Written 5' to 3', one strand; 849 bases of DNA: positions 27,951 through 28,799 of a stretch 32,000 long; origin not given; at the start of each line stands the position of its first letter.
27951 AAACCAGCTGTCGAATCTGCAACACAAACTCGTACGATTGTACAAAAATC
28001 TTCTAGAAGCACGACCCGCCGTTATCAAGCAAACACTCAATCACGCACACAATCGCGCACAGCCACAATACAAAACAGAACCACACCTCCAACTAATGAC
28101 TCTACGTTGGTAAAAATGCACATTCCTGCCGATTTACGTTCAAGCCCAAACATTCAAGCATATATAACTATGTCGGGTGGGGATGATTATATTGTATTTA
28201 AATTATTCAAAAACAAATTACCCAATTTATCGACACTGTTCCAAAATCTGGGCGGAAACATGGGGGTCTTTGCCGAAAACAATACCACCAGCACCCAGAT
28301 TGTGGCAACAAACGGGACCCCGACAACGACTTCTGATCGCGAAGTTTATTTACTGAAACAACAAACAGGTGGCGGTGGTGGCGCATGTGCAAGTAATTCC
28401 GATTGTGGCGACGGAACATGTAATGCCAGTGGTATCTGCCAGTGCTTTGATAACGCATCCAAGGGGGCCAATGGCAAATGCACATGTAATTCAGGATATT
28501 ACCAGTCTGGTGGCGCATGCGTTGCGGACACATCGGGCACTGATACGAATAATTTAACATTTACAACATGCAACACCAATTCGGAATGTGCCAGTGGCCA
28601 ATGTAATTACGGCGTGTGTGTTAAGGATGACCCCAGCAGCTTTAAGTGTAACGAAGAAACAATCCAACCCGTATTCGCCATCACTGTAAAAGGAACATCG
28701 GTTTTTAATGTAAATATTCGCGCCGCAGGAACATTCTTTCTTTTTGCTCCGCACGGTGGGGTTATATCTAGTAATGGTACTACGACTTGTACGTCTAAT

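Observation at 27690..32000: Open-ended giant ORF missing from the ORF track: a secreted modular protein of at least 1,437 aa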

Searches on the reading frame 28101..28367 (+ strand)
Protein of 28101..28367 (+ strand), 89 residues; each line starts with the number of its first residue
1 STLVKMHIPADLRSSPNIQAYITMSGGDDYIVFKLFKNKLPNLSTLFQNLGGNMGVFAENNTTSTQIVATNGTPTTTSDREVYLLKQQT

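Call 53: search_protein_families(library=pfam, proteins=[window:28101-28367:+], max_evalue=10)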
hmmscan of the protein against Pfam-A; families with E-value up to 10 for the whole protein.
seq(89 aa): 0 families

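Call 54: find_homologous_proteins(query=window:28101-28367:+, max_evalue=0.01)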
Query seq(89 aa): 1 candidates shared short words with the query, none scored E <= 0.01.
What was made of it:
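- Tried and rejected: The word-index homology search found nothing (call 54).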

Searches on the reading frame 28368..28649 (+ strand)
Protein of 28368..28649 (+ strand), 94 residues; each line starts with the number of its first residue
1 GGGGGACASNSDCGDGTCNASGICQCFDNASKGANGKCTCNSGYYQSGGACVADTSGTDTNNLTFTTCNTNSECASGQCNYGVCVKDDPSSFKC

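Call 53: search_protein_families(library=pfam, proteins=[window:28368-28649:+], max_evalue=10)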
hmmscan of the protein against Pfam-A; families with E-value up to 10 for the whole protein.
seq(94 aa): 3 families
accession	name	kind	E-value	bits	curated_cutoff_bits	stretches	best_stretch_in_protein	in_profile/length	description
PF07974.19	EGF_2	-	0.0036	18.1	22.1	2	7-29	1-26/32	EGF-like domain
PF01683.23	EB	-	0.043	14.3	24.3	3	35-51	36-52/52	EB module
PF01645.23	Glu_synthase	-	0.85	9.2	20.4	1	53-88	298-333/369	Conserved region in glutamate synthase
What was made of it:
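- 28368..28649 (+): Gly5 stretch (aa 227-231) followed by a Cys-rich EGF-like block (aa 233-320) with repeated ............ motifs. EGF_2 gives E = 0.0036 at 18.1 bits against a cutoff of 22.1 (call 53).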
